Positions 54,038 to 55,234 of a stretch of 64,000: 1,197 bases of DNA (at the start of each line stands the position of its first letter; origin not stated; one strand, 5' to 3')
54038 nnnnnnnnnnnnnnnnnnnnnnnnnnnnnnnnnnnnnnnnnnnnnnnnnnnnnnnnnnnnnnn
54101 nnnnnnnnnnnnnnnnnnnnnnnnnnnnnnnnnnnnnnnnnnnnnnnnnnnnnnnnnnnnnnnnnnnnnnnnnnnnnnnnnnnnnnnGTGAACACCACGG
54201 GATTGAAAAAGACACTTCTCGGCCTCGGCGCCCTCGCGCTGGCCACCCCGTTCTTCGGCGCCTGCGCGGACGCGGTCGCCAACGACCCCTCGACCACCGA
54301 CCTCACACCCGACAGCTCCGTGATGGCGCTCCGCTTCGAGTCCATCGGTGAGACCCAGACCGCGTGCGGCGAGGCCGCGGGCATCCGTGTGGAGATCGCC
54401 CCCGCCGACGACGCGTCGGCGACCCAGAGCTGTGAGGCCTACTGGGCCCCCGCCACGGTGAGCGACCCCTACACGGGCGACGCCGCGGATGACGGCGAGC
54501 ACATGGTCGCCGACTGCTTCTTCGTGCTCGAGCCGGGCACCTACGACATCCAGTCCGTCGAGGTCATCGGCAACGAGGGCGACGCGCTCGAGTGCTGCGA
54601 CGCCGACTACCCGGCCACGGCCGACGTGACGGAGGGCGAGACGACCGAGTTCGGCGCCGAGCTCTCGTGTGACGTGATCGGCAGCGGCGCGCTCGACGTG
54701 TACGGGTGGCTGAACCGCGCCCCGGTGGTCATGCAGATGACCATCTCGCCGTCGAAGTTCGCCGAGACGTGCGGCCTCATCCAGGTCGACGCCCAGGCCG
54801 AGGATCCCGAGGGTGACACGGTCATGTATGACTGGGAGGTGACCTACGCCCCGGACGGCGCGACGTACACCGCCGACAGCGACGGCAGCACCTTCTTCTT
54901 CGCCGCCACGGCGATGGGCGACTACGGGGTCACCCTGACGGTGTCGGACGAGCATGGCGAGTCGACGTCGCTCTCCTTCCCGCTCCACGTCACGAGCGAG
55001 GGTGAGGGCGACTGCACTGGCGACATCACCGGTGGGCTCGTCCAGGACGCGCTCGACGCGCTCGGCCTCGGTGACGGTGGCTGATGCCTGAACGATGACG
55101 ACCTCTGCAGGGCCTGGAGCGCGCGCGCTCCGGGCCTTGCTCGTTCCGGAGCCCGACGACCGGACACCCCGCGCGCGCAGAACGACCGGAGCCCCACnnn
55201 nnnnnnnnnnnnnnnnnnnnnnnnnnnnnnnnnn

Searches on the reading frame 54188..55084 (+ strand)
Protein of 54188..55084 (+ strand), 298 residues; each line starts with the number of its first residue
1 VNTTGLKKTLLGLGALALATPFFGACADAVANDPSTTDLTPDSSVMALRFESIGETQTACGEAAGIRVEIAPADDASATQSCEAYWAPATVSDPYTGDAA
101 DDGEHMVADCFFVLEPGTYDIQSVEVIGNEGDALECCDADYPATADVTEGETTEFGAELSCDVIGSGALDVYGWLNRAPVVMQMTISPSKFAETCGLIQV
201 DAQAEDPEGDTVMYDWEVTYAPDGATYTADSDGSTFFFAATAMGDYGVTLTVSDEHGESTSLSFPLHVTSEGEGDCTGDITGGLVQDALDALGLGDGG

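Call 9: search_protein_families(library=pfam, proteins=[window:54188-55084:+], max_evalue=0.01)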
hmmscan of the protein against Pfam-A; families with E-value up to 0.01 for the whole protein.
window:54188-55084:+ (298 aa): 5 families
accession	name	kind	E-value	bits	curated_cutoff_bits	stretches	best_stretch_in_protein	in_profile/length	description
PF18911.6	PKD_4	-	4.1e-06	27.2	27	1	187-261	9-77/85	PKD domain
PF22352.2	K319L-like_PKD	-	1.9e-05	25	27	1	201-261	17-77/84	K319L-like, PKD domain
PF17963.7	Big_9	-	4.3e-05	24.8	23.6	1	176-261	1-83/89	Bacterial Ig domain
PF00801.26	PKD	-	5.4e-05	23.5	23.5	1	185-261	3-74/80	PKD domain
PF17892.7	Cadherin_5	-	0.0067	16.7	26.5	1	176-268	2-97/98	Cadherin-like domain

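Call 12: find_homologous_proteins(query=window:54188-55084:+, max_evalue=0.001)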
Query window:54188-55084:+ (298 aa): 6 proteins with E <= 0.001 among 8000 candidates.
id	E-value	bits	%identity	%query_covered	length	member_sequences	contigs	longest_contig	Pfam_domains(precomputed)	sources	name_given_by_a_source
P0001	2.5e-189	646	100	98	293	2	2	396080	PF22352.3,PF18911.7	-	-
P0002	8.7e-145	500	81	90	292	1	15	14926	PF22352.3,PF00801.27,PF17963.8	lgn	-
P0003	1.6e-73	266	51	85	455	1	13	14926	-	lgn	-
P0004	5.3e-61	225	44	94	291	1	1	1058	-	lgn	-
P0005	1.1e-50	191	45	73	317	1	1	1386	PF22352.3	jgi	-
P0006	2.6e-50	190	44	70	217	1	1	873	-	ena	-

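Call 13: find_encoding_contigs(protein=P0002, flank=10000, max_places=10)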
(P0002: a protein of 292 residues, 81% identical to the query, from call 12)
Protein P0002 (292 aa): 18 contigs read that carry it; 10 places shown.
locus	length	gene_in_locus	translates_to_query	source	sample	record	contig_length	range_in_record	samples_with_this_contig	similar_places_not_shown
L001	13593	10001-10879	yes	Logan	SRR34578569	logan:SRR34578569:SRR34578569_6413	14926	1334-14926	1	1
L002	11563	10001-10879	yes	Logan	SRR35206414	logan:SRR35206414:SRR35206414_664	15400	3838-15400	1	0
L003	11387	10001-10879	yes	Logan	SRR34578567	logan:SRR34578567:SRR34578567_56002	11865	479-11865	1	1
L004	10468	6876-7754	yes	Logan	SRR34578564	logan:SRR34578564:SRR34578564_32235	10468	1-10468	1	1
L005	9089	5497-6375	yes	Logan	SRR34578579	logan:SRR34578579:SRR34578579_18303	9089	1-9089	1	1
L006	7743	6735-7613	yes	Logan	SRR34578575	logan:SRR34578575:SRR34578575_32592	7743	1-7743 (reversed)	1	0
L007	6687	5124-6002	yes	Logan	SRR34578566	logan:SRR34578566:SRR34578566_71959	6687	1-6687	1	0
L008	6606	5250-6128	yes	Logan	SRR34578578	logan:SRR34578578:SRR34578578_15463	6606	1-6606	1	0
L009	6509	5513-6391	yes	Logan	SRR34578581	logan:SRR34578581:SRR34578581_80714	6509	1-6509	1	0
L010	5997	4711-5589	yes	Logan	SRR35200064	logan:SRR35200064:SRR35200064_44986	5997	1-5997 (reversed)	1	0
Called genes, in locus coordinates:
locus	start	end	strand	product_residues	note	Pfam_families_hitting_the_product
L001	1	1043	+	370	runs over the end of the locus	PF14842:FliG_N, PF14841:FliG_M, PF14842:FliG_N, PF01706:FliG_C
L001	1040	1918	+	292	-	PF02108:FliH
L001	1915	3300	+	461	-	PF02874:ATP-synt_ab_N (weak), PF00006:ATP-synt_ab, PF18269:T3SS_ATPase_C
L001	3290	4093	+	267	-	-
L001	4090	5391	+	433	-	PF02120:Flg_hook (weak)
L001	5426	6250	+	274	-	PF03963:FlgD, PF13861:FLgD_tudor, PF13860:FlgD_ig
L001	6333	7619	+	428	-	PF00460:Flg_bb_rod, PF22692:LlgE_F_G_D1, PF07559:FlgE_D2, PF06429:Flg_bbr_C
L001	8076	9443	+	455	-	-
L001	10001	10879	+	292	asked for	PF00801:PKD (weak), PF17963:Big_9 (weak), PF22352:K319L-like_PKD (weak)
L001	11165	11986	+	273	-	-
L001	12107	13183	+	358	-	-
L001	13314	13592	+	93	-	?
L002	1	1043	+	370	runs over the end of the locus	PF14842:FliG_N, PF14841:FliG_M, PF14842:FliG_N, PF01706:FliG_C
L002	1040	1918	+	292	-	PF02108:FliH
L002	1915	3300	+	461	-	PF02874:ATP-synt_ab_N (weak), PF00006:ATP-synt_ab, PF18269:T3SS_ATPase_C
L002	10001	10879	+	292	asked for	PF00801:PKD (weak), PF17963:Big_9 (weak), PF22352:K319L-like_PKD (weak)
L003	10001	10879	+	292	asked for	PF00801:PKD (weak), PF17963:Big_9 (weak), PF22352:K319L-like_PKD (weak)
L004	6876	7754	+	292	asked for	PF00801:PKD (weak), PF17963:Big_9 (weak), PF22352:K319L-like_PKD (weak)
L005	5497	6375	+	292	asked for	PF00801:PKD (weak), PF17963:Big_9 (weak), PF22352:K319L-like_PKD (weak)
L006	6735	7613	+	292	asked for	PF00801:PKD (weak), PF17963:Big_9 (weak), PF22352:K319L-like_PKD (weak)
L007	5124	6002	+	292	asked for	PF00801:PKD (weak), PF17963:Big_9 (weak), PF22352:K319L-like_PKD (weak)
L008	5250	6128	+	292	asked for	PF00801:PKD (weak), PF17963:Big_9 (weak), PF22352:K319L-like_PKD (weak)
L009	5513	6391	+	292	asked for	PF00801:PKD (weak), PF17963:Big_9 (weak), PF22352:K319L-like_PKD (weak)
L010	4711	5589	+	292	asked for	PF00801:PKD (weak), PF17963:Big_9 (weak), PF22352:K319L-like_PKD (weak)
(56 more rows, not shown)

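Call 14: find_encoding_contigs(protein=P0005, flank=5000, max_places=4)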
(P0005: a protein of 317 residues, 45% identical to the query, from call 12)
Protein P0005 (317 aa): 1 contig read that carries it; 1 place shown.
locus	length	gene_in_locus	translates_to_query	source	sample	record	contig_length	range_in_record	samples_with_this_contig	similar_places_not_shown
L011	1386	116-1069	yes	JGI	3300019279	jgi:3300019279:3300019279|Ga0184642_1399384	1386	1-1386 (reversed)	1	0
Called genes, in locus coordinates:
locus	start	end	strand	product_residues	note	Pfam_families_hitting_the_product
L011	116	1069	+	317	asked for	PF22352:K319L-like_PKD (weak)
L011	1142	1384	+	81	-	?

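Call 36: find_related_loci(query=A4, collection=genome_contigs, flank=10000)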
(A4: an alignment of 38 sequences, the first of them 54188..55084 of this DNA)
Query A4 (298 aa) in genome_contigs; peptide patterns used: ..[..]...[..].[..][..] (x = any residue, [..] = any of these).
17 stretches matched a pattern; 2 encode a relative of the query (tblastn E <= 1e-3); 2 distinct loci.
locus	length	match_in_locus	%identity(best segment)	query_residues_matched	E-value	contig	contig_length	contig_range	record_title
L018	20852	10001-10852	43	6-280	1e-67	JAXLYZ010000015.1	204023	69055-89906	MAG: Myxococcota bacterium isolate STL-MYX26 C4.62.fa-15, whole genome shotgun sequence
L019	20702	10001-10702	46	29-268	9e-60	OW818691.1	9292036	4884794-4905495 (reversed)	metagenome genome assembly, chromosome: 1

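Call 38: find_related_loci(query=A4, collection=metagenome_contigs, flank=10000)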
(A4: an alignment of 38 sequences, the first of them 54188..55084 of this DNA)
Query A4 (298 aa) in metagenome_contigs; peptide patterns used: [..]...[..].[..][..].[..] (x = any residue, [..] = any of these).
100 stretches matched a pattern; 5 encode a relative of the query (tblastn E <= 1e-3); 5 distinct loci.
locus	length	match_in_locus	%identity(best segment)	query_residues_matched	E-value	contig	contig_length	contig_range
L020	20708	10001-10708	48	33-272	3e-66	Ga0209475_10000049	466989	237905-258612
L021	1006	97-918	38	8-268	6e-62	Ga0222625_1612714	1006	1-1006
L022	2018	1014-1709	46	31-268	6e-58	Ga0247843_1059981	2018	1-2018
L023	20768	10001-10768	43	6-267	1e-56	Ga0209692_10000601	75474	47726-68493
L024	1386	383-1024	45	58-275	2e-58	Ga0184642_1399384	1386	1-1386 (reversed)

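Call 44: predict_structure(alignment_id=A4)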
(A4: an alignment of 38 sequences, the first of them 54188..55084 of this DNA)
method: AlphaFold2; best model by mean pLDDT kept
length: 298 residues; sequences in the alignment: 38
mean_pLDDT: 79.4   pTM: 0.46
mean pLDDT of the five models: 79.4, 78.2, 77.5, 76.7, 69.6
residues with pLDDT >= 90: 154; 70-90: 62; 50-70: 29; < 50: 53
segments of 3 or more residues with pLDDT < 50: 1-21, 23-41, 166-174
pLDDT, mean of each block of 10 residues (from residue 1): 36 44 42 42 61 76 94 95 87 53 72 90 95 92 88 79 52 58 93 97 91 98 97 98 98 90 94 94 96 80
secondary structure, 60 per line:
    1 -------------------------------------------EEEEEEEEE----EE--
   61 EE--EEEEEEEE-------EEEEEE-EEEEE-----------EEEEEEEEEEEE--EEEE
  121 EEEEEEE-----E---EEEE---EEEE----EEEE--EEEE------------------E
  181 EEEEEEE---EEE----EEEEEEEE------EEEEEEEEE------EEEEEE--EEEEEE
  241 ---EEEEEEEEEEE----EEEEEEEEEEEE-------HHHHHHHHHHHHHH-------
elements in order: E44-52 E65-72 E80-85 E87-91 E103-114 E117-127 E137-140 E144-147 E152-155 E158-161 E180-187 E191-193 E198-205 E212-220 E227-232 E235-240 E244-254 E259-270 H278-291

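Call 50: fold_search(model_id=the predicted structure, library=pdb)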
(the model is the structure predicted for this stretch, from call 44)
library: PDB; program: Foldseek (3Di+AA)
matches with E <= 10: 1881; with E <= 0.001: 28
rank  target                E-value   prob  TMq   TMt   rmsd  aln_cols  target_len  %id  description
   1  4ecn                  5.3e-06  1.00  0.24  0.10  23.9       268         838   13  Crystal structure of a leucine-rich repeat protein (BT_0210) from Bacteroides thetaiotaomicron VPI-5482 at 2.80 A resolu (released 2012-05-23)
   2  6quc_A                6.2e-06  1.00  0.18  0.08  17.4       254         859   10  Truncated beta-galactosidase III from Bifidobacterium bifidum (released 2020-03-18)
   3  5dmy_B                1.2e-05  1.00  0.20  0.08  19.1       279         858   10  Beta-galactosidase - construct 33-930 (released 2016-10-05)
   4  6qud                  2.3e-05  1.00  0.20  0.08  17.4       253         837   11  2-deoxy-galactose reaction intermediate of a Truncated beta-galactosidase III from Bifidobacterium bifidum (released 2020-03-18)
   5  5dmy_A                3.3e-05  1.00  0.20  0.08  18.4       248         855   11  Beta-galactosidase - construct 33-930 (released 2016-10-05)
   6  6qub_A                3.5e-05  1.00  0.20  0.08  17.6       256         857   11  Truncated beta-galactosidase III from Bifidobacterium bifidum in complex with galactose (released 2020-03-18)
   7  9e99_K                6.5e-05  1.00  0.21  0.22  14.3       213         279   14  Cryo-EM reconstruction of Escherichia phage N4 capsid (released 2025-02-19)
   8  7nit_C                1.3e-04  0.99  0.19  0.06  17.9       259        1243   12  X-ray structure of a multidomain BbgIII from Bifidobacterium bifidum (released 2021-12-22)
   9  9e99_J                1.5e-04  0.99  0.21  0.22  15.5       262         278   14  Cryo-EM reconstruction of Escherichia phage N4 capsid (released 2025-02-19)
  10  7nit_F                1.5e-04  0.99  0.19  0.06  18.8       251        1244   12  X-ray structure of a multidomain BbgIII from Bifidobacterium bifidum (released 2021-12-22)
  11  2w1n                  2.0e-04  0.98  0.21  0.26  20.3       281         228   10  cohesin and fibronectin type-III double module construct from the Clostridium perfringens glycoside hydrolase GH84C (released 2009-02-03)
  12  9gpe_A                2.5e-04  1.00  0.22  0.13   9.9       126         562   18  ManDH5 E303Q in complex with mannotetraose after co-crystalliztion with mannotetraose at 1.6 angstroms resolution a be (released 2025-09-17)
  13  9gpa                  2.7e-04  1.00  0.23  0.13   8.2       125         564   15  ManDH5- a beta-D-Mannanase of GH5 family from Dictyoglomus thermophilium (released 2025-09-17)
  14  7nit_B                3.0e-04  0.99  0.19  0.06  18.6       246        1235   12  X-ray structure of a multidomain BbgIII from Bifidobacterium bifidum (released 2021-12-22)
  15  4p3w_A                4.0e-04  1.00  0.21  0.33  16.4       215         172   12  Crystal structure of the human filamin A Ig-like domains 20-21 in complex with migfilin peptide (released 2015-08-12)
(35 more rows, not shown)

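Call 76: search_protein_families(library=ncbifam, proteins=[window:54188-55084:+], max_evalue=0.001)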
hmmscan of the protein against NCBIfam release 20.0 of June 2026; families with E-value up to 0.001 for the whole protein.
window:54188-55084:+ (298 aa): 3 families
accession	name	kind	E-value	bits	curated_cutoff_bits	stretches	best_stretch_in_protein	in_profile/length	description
NF012211.1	tand_rpt_95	domain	2.1e-05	24.4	90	1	199-269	14-85/98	tandem-95 repeat protein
NF038112.1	myxo_dep_M36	subfamily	2.5e-05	21.6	1500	1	175-276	1472-1576/1604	myxosortase-dependent M36 family metallopeptidase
NF041321.1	Alpha-amyl_MalA_Halo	equivalog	7.8e-05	21.2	875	1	188-282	6-96/666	alpha-amylase MalA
